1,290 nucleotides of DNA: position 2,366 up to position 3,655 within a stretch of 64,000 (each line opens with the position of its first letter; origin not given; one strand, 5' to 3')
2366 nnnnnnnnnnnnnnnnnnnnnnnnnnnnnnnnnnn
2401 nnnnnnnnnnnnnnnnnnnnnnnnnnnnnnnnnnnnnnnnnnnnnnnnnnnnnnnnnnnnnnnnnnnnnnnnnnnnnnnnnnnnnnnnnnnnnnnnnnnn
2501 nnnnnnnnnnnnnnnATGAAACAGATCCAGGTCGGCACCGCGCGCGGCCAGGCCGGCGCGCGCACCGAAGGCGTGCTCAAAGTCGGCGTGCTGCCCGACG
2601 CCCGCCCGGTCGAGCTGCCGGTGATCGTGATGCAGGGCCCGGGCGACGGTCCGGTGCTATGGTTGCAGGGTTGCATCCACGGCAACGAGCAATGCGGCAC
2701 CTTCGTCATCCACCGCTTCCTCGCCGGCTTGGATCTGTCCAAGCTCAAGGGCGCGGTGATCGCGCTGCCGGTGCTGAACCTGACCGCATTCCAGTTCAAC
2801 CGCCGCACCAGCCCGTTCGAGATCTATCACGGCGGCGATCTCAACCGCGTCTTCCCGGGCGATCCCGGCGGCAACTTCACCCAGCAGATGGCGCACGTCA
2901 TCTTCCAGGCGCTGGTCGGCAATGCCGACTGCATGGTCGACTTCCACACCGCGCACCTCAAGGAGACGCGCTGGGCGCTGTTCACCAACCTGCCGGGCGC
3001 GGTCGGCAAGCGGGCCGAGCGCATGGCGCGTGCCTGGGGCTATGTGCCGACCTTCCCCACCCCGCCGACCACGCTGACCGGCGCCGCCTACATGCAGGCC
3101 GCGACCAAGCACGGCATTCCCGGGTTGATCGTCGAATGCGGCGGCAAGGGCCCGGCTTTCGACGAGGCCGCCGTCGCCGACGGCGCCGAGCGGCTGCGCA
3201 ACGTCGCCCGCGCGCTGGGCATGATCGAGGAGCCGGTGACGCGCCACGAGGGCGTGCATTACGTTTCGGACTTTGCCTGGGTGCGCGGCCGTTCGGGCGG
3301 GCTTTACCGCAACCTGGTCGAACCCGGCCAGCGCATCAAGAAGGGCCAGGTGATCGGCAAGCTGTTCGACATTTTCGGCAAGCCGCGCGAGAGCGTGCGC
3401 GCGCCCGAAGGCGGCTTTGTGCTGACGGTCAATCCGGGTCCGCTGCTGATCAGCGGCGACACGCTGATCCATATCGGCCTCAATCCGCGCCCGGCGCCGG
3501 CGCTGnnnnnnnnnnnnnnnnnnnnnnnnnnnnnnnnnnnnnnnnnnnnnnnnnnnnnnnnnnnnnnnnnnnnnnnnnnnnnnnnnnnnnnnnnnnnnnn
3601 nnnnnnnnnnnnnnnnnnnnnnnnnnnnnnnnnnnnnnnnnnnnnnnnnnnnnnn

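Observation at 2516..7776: Two-subfamily architecture of the deacylase array suggests heteromeric enzyme pairs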

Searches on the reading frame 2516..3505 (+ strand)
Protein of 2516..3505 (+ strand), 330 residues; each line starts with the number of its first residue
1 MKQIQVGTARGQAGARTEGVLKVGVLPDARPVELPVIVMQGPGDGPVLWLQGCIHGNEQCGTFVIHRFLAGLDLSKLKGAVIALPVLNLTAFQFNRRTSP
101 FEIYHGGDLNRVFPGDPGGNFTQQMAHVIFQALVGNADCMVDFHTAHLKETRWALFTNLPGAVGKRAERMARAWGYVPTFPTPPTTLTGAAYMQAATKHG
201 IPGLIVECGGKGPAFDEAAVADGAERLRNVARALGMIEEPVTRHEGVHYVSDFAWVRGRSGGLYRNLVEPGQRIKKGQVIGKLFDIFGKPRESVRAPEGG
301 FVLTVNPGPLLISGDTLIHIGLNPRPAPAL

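Call 5: search_protein_families(library=pfam, proteins=[window:2516-3505:+])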
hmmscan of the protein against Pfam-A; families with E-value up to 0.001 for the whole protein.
window:2516-3505:+ (330 aa): 1 family
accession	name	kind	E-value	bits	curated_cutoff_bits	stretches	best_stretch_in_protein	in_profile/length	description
PF24827.1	AstE_AspA_cat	-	2.9e-23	82.8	25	1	45-230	2-188/192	Succinylglutamate desuccinylase/Aspartoacylase catalytic domain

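Call 6: search_protein_families(library=ncbifam, proteins=[window:2516-3505:+])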
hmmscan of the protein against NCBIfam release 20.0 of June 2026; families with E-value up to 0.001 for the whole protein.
window:2516-3505:+ (330 aa): 2 families
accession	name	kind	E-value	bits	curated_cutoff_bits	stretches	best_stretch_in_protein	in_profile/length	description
TIGR02994.1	ectoine_eutE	equivalog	1.4e-25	90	402.7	1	32-318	35-322/325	N(2)-acetyl-L-2,4-diaminobutanoate deacetylase DoeB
NF002601.0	PRK02259.1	equivalog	0.00075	18.7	180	0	50-119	9-72/293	aspartoacylase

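Call 8: find_homologous_proteins(query=window:2516-3505:+)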
Query window:2516-3505:+ (330 aa): 387 proteins with E <= 0.001 among 6298 candidates; the best 120 are listed.
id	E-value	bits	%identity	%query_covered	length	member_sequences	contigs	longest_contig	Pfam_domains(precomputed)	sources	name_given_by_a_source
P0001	1.6e-223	759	100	100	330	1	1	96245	PF24827.2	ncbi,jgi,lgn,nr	ncbi:MAG: peptidase M14 [Alphaproteobacteria bacterium]|nr:peptidase M14 [Alphaproteobacteria bacter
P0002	8.6e-162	556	74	99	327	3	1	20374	PF24827.2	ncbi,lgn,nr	ncbi:MAG: succinylglutamate desuccinylase/aspartoacylase family protein [Proteobacteria bacterium]|n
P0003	2.2e-143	496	63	99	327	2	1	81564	PF24827.2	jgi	-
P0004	1.6e-124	434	59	99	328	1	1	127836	PF24827.2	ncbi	ncbi:MAG: succinylglutamate desuccinylase/aspartoacylase family protein [Pseudomonadota bacterium]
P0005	8.1e-114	399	54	98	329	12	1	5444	PF24827.2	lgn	-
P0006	8.5e-114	399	54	98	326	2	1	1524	PF24827.2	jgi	jgi:predicted deacylase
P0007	1.6e-113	398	56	98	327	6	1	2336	PF24827.2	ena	-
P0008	1.5e-112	394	54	99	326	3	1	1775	PF24827.2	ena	-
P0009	1.7e-112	394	54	98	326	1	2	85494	PF24827.2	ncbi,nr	ncbi:MAG: succinylglutamate desuccinylase/aspartoacylase family protein [Hyphomicrobiales bacterium]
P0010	1.7e-112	394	54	98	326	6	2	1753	PF24827.2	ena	-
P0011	3.0e-112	393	56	98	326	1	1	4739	PF24827.2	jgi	jgi:predicted deacylase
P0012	6.2e-112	392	54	98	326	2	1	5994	PF24827.2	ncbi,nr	ncbi:MAG: peptidase M14 [Alphaproteobacteria bacterium]|nr:peptidase M14 [Alphaproteobacteria bacter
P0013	9.3e-112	392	54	98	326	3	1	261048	PF24827.2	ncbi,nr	ncbi:MAG: succinylglutamate desuccinylase/aspartoacylase family protein [Alphaproteobacteria bacteri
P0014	1.1e-111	392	54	99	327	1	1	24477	PF24827.2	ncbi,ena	-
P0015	1.2e-111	391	54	98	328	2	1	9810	PF24827.2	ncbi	-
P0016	2.5e-111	390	52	100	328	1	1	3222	PF24827.2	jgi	jgi:predicted deacylase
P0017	3.3e-111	390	53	98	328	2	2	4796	PF24827.2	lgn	-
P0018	5.2e-111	389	55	98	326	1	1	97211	PF24827.2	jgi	jgi:predicted deacylase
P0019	1.0e-110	388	55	98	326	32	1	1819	PF24827.2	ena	-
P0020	1.1e-110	388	53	98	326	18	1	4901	PF24827.2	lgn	-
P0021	1.3e-110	388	54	98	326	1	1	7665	PF24827.2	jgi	jgi:uncharacterized protein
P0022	2.9e-110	387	54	98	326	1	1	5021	PF24827.2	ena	-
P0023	2.9e-110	387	54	98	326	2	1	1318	PF24827.2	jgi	-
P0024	3.9e-110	387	54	99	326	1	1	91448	PF24827.2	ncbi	-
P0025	4.1e-110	386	53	98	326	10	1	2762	PF24827.2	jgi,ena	-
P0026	4.3e-110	386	53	98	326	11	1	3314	PF24827.2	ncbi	-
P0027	4.5e-110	386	53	98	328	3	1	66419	PF24827.2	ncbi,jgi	jgi:predicted deacylase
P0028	4.6e-110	386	54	99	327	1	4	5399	PF24827.2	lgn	-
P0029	5.8e-110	386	53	99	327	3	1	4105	PF24827.2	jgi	jgi:uncharacterized protein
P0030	6.3e-110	386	52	98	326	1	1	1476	PF24827.2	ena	-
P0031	8.2e-110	385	51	98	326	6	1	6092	PF24827.2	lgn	-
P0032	8.4e-110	385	53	99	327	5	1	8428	PF24827.2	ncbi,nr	ncbi:MAG: succinylglutamate desuccinylase/aspartoacylase family protein [Hyphomicrobiales bacterium]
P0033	9.1e-110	385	54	98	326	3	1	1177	PF24827.2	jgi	jgi:uncharacterized protein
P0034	1.3e-109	385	54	98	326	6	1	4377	PF24827.2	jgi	jgi:predicted deacylase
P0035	1.5e-109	385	53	98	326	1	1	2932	PF24827.2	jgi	jgi:predicted deacylase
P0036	2.1e-109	384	54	98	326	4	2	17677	PF24827.2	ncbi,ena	-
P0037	2.1e-109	384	52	98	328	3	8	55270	PF24827.2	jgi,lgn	jgi:predicted deacylase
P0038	2.4e-109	384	54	98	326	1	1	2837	PF24827.2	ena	-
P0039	2.8e-109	384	54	98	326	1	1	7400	PF24827.2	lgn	-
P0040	4.7e-109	383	54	98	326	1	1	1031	PF24827.2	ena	-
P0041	5.1e-109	383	53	98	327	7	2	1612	PF24827.2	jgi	jgi:uncharacterized protein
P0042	5.4e-109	383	53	98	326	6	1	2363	PF24827.2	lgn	-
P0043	6.7e-109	382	53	98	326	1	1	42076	PF24827.2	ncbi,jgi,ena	-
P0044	6.7e-109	382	53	98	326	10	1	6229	PF24827.2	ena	-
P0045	7.8e-109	382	54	98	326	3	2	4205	PF24827.2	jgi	jgi:predicted deacylase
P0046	8.4e-109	382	54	98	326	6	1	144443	PF24827.2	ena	-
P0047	8.8e-109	382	52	99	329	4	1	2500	PF24827.2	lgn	-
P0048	8.9e-109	382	53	98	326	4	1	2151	PF24827.2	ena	-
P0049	9.0e-109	382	55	98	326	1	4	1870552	PF24827.2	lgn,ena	-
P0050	1.0e-108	382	53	98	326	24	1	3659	PF24827.2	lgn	-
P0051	1.1e-108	382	52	98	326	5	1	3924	PF24827.2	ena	-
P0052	1.5e-108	381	54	98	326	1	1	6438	PF24827.2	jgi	jgi:predicted deacylase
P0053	1.6e-108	381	54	99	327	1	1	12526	PF24827.2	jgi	jgi:predicted deacylase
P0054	2.0e-108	381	54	98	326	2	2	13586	PF24827.2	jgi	jgi:uncharacterized protein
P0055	2.2e-108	381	52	99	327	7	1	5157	PF24827.2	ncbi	-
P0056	2.4e-108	381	54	98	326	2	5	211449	PF24827.2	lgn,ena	-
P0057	2.5e-108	381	53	98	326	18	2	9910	PF24827.2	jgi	jgi:predicted deacylase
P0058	2.9e-108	380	52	98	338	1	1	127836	PF24827.2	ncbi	ncbi:MAG: succinylglutamate desuccinylase/aspartoacylase family protein [Pseudomonadota bacterium]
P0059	2.9e-108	380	54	99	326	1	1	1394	PF24827.2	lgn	-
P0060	3.2e-108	380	53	98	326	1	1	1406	PF24827.2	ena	-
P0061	4.0e-108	380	52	98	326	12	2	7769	PF24827.2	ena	-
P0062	4.7e-108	380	52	98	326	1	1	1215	PF24827.2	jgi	jgi:predicted deacylase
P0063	4.7e-108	380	54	98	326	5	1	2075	PF24827.2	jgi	jgi:predicted deacylase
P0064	5.6e-108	379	53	98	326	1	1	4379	PF24827.2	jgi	jgi:predicted deacylase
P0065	9.3e-108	379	52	98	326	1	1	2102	PF24827.2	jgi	jgi:uncharacterized protein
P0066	1.0e-107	379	53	98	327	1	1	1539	PF24827.2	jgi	jgi:predicted deacylase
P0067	1.2e-107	378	53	99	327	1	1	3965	PF24827.2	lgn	-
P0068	1.3e-107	378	52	98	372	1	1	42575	PF24827.2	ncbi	ncbi:MAG: succinylglutamate desuccinylase/aspartoacylase family protein [Hyphomicrobiales bacterium]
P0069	1.3e-107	378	53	98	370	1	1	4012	PF24827.2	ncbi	-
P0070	1.4e-107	378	51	98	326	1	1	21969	PF24827.2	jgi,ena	-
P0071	1.7e-107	378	52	99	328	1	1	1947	PF24827.2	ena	-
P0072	2.0e-107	378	53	98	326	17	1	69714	PF24827.2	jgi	jgi:uncharacterized protein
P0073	2.2e-107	377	52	98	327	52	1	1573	PF24827.2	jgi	jgi:uncharacterized protein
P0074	2.9e-107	377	53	98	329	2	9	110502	PF24827.2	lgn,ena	-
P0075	3.0e-107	377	52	99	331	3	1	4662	PF24827.2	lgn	-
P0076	3.2e-107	377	54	98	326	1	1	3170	PF24827.2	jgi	-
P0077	3.9e-107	377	52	99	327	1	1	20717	PF24827.2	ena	-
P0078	4.2e-107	377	54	98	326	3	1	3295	PF24827.2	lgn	-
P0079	4.5e-107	376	53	98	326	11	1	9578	PF24827.2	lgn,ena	-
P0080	4.7e-107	376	53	98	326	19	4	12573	PF24827.2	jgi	jgi:uncharacterized protein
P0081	4.8e-107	376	51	98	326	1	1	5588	PF24827.2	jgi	jgi:predicted deacylase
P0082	6.4e-107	376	51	98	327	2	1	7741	PF24827.2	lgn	-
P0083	6.5e-107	376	52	98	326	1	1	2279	PF24827.2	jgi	jgi:predicted deacylase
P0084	7.6e-107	376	53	98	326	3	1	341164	PF24827.2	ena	-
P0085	1.2e-106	375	53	99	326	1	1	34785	PF24827.2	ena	-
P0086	1.5e-106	375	55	89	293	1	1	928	PF24827.2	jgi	jgi:predicted deacylase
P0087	1.7e-106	375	50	99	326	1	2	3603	PF24827.2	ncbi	-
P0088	2.2e-106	374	52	98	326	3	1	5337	PF24827.2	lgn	-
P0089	2.6e-106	374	51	98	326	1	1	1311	PF24827.2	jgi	-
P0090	2.7e-106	374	52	98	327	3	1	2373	PF24827.2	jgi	jgi:uncharacterized protein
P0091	2.8e-106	374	52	98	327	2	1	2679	PF24827.2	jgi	jgi:uncharacterized protein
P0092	3.6e-106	373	53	99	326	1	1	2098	PF24827.2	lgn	-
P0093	3.6e-106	373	51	98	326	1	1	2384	PF24827.2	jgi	-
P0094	3.7e-106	373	52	98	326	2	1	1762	PF24827.2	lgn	-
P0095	3.9e-106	373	54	99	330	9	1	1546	PF24827.2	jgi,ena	-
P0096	4.0e-106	373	50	99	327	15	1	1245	PF24827.2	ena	-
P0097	4.1e-106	373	52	99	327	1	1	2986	PF24827.2,PF10994.14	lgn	-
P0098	5.1e-106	373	55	93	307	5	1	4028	PF24827.2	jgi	jgi:predicted deacylase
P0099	6.0e-106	373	52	98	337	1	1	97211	PF24827.2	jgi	jgi:predicted deacylase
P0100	8.1e-106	372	53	98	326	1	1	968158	PF24827.2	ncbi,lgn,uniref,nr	ncbi:succinylglutamate desuccinylase/aspartoacylase family protein [Oceanibacterium hippocampi]|unir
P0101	9.0e-106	372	51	98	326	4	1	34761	PF24827.2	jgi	jgi:predicted deacylase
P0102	1.5e-105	371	51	98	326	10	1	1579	PF24827.2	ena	-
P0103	1.6e-105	371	50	99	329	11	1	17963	PF24827.2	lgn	-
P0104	1.8e-105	371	52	98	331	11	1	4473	PF24827.2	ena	-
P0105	1.8e-105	371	52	99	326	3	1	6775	PF24827.2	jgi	jgi:predicted deacylase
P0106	2.1e-105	371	51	99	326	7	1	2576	PF24827.2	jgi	jgi:predicted deacylase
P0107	2.5e-105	371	50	98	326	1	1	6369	PF24827.2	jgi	jgi:uncharacterized protein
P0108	3.1e-105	370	52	98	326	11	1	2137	PF24827.2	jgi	jgi:predicted deacylase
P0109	3.3e-105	370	53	98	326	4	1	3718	PF24827.2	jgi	jgi:predicted deacylase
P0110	4.5e-105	370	51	99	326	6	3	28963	PF24827.2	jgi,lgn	-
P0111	5.3e-105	370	51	98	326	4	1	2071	PF24827.2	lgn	-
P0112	5.5e-105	370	52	99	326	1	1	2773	PF24827.2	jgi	jgi:uncharacterized protein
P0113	5.5e-105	370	52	98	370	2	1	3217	PF24827.2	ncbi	-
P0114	5.8e-105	370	52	99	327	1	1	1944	PF24827.2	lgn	-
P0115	6.5e-105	369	50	99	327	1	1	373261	PF24827.2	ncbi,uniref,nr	ncbi:succinylglutamate desuccinylase/aspartoacylase family protein [Microvirga antarctica]|uniref:su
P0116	6.6e-105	369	51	98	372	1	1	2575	PF24827.2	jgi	jgi:predicted deacylase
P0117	6.7e-105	369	52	98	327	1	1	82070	PF24827.2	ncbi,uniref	ncbi:succinylglutamate desuccinylase/aspartoacylase family protein [Falsiroseomonas sp. HW251]|unire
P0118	6.9e-105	369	51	98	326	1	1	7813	PF24827.2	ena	-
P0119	9.6e-105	369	52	99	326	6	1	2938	PF24827.2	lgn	-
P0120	1.4e-104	368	52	98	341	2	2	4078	PF24827.2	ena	-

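Call 11: find_related_loci(query=A1, collection=genome_contigs, flank=10000)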
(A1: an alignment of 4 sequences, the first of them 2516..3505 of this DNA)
Query A1 (330 aa) in genome_contigs; peptide patterns used: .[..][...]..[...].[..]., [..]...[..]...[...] (x = any residue, [..] = any of these).
600 stretches matched a pattern (row limit reached: there are more); 590 encode a relative of the query (tblastn E <= 1e-3); the best 80 are kept; 80 distinct loci.
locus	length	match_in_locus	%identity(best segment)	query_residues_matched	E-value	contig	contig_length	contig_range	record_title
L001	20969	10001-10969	52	2-325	2e-111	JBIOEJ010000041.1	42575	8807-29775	MAG: Hyphomicrobiales bacterium isolate GcC5-15 k141_1678549_length_42575_cov_56.3877, whole genome shotgun sequence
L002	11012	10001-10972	51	1-327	1e-104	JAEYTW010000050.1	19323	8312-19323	MAG: Proteobacteria bacterium isolate OH_CBlB_147 k127_1038292, whole genome shotgun sequence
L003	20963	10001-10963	50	4-325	2e-101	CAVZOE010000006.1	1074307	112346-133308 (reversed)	MAG: uncultured Candidatus Rokubacteria bacterium isolate MFD06298.bin.2.71 genome assembly, contig: contig_29445, whole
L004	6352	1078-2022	37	4-320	1e-53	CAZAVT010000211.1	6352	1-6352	MAG TPA_asm: uncultured Burkholderiaceae bacterium isolate SRP193358_co1_797 genome assembly, contig: NODE_38606_length_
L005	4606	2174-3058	35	4-299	4e-49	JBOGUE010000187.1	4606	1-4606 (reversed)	MAG: Thermomicrobiales bacterium isolate M3-S_metawrap_bin.154 k127_1661785, whole genome shotgun sequence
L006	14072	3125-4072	35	3-320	8e-49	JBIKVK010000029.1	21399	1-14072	MAG: Burkholderiaceae bacterium isolate ME2015-08-22_3300042470_group6_bin176 Rohwer_bin2324_scaffold_1553_c2, whole gen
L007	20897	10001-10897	36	4-303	2e-48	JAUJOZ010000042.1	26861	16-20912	MAG: Thermomicrobiales bacterium isolate YX3bin31 opera_contig_1623, whole genome shotgun sequence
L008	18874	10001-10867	34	6-297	8e-47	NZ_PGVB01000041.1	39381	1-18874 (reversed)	Bacillus sp. T33-2 contig_42, whole genome shotgun sequence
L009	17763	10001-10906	33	17-321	1e-43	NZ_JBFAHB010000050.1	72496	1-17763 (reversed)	Kribbella sp. NPDC050820 NPDC050820_65_F6.ctg-0050, whole genome shotgun sequence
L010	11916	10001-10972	32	4-328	5e-43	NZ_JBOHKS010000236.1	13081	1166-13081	MAG: Hypericibacter sp. isolate H1-B2_metawrap_bin.14 k127_193619, whole genome shotgun sequence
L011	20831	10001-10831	37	32-309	5e-42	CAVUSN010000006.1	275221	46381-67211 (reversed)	MAG: uncultured Actinomycetes bacterium isolate MFD06085.bin.2.163 genome assembly, contig: contig_3010, whole genome sh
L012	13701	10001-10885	29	1-298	9e-42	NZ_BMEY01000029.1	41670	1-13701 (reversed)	Ornithinibacillus halotolerans strain CGMCC 1.12408 sequence29, whole genome shotgun sequence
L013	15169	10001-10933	33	4-315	5e-41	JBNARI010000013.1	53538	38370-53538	MAG: Bacillota bacterium isolate Kamch4316-2DMB-11 bin14_IDBA_re-assembly_contigs.fa-13, whole genome shotgun sequence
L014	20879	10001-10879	34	32-326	3e-41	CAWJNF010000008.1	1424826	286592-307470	MAG: uncultured Thermoleophilia bacterium isolate MFD02840.bin.1.236 genome assembly, contig: contig_9057, whole genome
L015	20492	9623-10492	30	5-297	2e-39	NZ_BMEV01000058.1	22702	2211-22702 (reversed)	Compostibacillus humi strain CGMCC 1.12360 sequence058, whole genome shotgun sequence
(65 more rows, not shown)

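Call 12: find_encoding_contigs(protein=P0004, flank=10000, max_places=2)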
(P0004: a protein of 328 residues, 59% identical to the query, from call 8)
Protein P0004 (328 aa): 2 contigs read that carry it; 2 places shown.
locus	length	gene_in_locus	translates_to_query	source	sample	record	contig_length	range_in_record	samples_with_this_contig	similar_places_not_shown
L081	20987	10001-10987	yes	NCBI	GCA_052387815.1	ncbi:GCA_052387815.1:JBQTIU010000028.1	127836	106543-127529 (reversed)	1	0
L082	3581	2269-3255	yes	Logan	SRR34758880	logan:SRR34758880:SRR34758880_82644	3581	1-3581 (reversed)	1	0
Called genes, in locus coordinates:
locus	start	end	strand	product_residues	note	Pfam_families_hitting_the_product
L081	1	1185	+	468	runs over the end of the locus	PF00206:Lyase_1, PF10415:FumaraseC_C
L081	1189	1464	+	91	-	PF13467:RHH_4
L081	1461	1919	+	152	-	PF08238:Sel1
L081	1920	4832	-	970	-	PF05170:AsmA, PF05359:DUF748 (weak), PF13116:YhdP (weak), PF05170:AsmA, PF13116:YhdP (weak)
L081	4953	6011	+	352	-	PF09339:HTH_IclR, PF12802:MarR_2 (weak), PF01614:IclR_C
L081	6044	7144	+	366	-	PF13416:SBP_bac_8, PF13343:SBP_bac_6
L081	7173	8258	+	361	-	PF00005:ABC_tran, PF13304:AAA_21 (faint), PF08402:TOBE_2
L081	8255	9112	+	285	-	PF00528:BPD_transp_1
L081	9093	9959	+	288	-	PF00528:BPD_transp_1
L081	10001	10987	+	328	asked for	PF24827:AstE_AspA_cat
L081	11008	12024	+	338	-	PF24827:AstE_AspA_cat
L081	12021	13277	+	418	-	PF01979:Amidohydro_1, PF07969:Amidohydro_3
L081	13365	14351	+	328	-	PF24827:AstE_AspA_cat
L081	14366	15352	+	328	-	PF24827:AstE_AspA_cat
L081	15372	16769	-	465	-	PF01565:FAD_binding_4, PF02913:FAD-oxidase_C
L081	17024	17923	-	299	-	PF00892:EamA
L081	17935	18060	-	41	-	-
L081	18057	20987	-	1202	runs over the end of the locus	PF05378:Hydant_A_N, PF01968:Hydantoinase_A, PF19278:Hydant_A_C (weak), PF02538:Hydantoinase_B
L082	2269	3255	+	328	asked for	PF24827:AstE_AspA_cat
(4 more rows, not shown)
